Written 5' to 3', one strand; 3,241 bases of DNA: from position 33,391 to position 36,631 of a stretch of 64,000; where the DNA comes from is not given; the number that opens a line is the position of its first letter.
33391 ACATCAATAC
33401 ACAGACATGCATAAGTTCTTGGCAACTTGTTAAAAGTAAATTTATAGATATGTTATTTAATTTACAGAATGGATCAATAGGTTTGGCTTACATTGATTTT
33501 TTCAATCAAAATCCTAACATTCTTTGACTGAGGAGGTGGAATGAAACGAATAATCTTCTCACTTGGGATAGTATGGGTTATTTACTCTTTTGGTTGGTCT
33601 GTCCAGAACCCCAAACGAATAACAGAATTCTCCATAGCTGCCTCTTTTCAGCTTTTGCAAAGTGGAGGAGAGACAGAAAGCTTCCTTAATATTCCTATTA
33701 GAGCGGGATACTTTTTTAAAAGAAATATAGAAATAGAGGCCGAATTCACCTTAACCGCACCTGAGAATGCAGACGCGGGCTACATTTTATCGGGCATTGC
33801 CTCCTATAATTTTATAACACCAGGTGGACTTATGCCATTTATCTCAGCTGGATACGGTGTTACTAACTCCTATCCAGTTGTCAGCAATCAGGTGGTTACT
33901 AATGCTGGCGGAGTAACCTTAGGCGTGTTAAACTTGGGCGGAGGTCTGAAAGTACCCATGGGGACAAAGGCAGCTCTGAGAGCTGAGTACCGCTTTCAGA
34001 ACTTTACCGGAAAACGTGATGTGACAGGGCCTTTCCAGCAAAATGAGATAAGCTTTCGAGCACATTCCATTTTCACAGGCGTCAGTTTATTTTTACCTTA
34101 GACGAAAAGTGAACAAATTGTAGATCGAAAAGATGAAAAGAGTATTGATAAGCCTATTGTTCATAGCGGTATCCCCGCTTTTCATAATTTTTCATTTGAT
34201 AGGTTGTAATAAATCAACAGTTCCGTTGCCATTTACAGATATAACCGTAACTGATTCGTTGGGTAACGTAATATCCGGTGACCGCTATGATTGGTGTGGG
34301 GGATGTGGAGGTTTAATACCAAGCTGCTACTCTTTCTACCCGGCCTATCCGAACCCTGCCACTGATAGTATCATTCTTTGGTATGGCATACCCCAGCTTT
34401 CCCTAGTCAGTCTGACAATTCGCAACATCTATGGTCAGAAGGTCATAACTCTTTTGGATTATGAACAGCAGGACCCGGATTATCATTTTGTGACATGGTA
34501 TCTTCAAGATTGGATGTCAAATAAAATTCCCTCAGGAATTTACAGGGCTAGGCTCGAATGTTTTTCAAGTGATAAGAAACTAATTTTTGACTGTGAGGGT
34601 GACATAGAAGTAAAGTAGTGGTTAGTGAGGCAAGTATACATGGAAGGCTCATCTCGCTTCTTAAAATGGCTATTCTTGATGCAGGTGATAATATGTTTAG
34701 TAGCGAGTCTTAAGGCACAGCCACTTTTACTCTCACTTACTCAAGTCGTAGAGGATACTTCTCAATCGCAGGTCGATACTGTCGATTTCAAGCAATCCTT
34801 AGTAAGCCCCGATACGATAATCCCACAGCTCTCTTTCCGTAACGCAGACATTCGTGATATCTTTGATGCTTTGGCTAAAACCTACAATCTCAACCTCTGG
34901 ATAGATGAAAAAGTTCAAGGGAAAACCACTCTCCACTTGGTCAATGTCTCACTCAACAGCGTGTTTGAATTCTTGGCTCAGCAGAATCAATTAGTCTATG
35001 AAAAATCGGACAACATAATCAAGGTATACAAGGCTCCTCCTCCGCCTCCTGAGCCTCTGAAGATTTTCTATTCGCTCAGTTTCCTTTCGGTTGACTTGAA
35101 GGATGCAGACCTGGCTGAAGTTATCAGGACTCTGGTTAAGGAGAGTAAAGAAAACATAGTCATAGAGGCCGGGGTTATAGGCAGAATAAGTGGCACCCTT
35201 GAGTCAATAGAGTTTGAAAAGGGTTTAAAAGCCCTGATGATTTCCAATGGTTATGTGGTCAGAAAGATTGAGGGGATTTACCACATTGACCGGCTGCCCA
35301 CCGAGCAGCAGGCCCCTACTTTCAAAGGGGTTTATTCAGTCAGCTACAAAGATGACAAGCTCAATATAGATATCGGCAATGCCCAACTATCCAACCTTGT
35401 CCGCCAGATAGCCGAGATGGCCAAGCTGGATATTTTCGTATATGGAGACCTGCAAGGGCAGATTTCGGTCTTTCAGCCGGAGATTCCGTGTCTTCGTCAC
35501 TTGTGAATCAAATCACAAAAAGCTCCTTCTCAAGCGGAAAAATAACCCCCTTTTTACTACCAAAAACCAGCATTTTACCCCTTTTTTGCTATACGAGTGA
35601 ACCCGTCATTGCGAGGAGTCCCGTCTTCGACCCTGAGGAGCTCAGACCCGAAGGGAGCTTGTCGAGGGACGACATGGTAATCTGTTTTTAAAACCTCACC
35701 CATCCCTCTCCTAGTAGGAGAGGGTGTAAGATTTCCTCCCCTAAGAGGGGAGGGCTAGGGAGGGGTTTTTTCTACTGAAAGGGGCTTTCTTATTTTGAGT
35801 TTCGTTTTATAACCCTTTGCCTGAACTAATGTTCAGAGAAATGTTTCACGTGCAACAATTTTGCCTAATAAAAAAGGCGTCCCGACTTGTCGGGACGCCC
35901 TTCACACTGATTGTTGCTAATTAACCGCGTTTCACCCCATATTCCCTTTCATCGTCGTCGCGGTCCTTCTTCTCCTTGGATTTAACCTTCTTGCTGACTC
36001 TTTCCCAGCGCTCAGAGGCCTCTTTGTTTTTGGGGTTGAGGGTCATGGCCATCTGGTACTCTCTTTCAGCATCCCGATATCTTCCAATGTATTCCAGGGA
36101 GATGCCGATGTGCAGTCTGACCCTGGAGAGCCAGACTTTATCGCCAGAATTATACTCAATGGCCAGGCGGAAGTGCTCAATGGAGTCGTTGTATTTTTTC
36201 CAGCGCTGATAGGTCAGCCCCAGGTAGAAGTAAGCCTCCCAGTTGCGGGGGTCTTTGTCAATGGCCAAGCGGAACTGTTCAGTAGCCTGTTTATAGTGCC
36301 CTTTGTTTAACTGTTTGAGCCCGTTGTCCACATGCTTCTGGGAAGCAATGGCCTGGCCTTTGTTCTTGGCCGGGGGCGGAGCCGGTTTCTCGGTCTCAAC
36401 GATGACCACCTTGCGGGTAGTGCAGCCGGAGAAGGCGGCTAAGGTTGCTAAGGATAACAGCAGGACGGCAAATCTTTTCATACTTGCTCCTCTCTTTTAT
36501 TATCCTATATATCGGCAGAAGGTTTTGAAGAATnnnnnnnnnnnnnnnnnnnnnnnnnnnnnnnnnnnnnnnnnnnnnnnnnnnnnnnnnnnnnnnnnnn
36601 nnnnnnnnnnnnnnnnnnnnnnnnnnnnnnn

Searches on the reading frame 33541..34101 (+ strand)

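Call 75: search_protein_families(library=pfam, proteins=[window:33541-34101:+], max_evalue=0.01)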
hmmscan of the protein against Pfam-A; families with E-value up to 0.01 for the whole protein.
window:33541-34101:+ (186 aa): 1 family
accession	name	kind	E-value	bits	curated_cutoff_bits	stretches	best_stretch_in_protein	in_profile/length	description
PF13505.12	OMP_b-brl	-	0.00095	19.8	28.7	1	48-169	43-161/175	Outer membrane protein beta-barrel domain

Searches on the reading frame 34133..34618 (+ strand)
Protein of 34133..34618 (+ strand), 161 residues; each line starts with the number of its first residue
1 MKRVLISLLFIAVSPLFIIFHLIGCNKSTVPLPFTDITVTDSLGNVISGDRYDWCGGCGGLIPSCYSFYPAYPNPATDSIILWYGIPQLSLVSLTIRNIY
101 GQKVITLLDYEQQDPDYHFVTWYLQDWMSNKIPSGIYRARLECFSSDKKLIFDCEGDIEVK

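Call 75: search_protein_families(library=pfam, proteins=[window:34133-34618:+], max_evalue=0.01)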
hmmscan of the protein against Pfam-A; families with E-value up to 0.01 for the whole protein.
window:34133-34618:+ (161 aa): 1 family
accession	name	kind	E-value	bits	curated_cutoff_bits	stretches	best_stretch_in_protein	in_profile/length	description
PF18962.6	Por_Secre_tail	-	0.00024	21.8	27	1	72-110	2-35/75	Secretion system C-terminal sorting domain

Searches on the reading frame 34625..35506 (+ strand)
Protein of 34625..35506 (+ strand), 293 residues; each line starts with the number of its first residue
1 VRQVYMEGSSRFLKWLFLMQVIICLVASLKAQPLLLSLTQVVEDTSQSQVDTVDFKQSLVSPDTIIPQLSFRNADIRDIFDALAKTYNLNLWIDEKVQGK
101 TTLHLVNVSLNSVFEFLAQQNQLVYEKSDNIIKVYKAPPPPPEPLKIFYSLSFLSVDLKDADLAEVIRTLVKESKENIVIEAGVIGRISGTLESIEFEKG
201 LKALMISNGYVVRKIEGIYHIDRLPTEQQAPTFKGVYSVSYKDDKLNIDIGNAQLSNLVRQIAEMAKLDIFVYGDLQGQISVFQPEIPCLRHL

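Call 75: search_protein_families(library=pfam, proteins=[window:34625-35506:+], max_evalue=0.01)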
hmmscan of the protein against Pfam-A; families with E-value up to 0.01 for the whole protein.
window:34625-35506:+ (293 aa): 3 families
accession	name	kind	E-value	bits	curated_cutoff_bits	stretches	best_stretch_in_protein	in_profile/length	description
PF21305.2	type_II_gspD_N0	-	8.6e-12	45.2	27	2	69-105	1-37/71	GspD-like, N0 domain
PF07660.19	STN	-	2.9e-10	40.2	28.4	1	94-136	6-51/52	Secretin and TonB N terminus short domain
PF16344.10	FecR_C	-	0.00011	22.6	24.4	1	69-132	2-68/70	FecR, C-terminal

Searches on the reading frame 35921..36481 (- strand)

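Call 75: search_protein_families(library=pfam, proteins=[window:35921-36481:-], max_evalue=0.01)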
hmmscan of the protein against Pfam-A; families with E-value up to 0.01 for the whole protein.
window:35921-36481:- (186 aa): 10 families
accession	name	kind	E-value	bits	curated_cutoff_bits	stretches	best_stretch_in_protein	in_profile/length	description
PF00515.34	TPR_1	-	7e-14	51.4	27.8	1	82-112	2-32/34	Tetratricopeptide repeat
PF07719.23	TPR_2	-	3.7e-13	48.9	27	1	81-112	1-32/34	Tetratricopeptide repeat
PF13414.12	TPR_11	-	1e-08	35.2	26.8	1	60-93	7-40/42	TPR repeat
PF13424.12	TPR_12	-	1.7e-08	35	30.1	1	84-148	6-74/77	Tetratricopeptide repeat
PF13432.12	TPR_16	-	5.6e-08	33.5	32.7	1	54-108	4-58/65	Tetratricopeptide repeat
PF13181.12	TPR_8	-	2.1e-07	31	25.7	1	82-112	2-32/34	Tetratricopeptide repeat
PF13431.12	TPR_17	-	2.8e-07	30.7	24.4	1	71-101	3-33/34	Tetratricopeptide repeat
PF13428.12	TPR_14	-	1.1e-05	26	23.5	0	60-88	14-42/44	Tetratricopeptide repeat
PF14559.12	TPR_19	-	0.0006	20.5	25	0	60-103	4-47/68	Tetratricopeptide repeat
PF13174.12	TPR_6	-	0.0025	18.8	26.3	0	82-109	1-28/33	Tetratricopeptide repeat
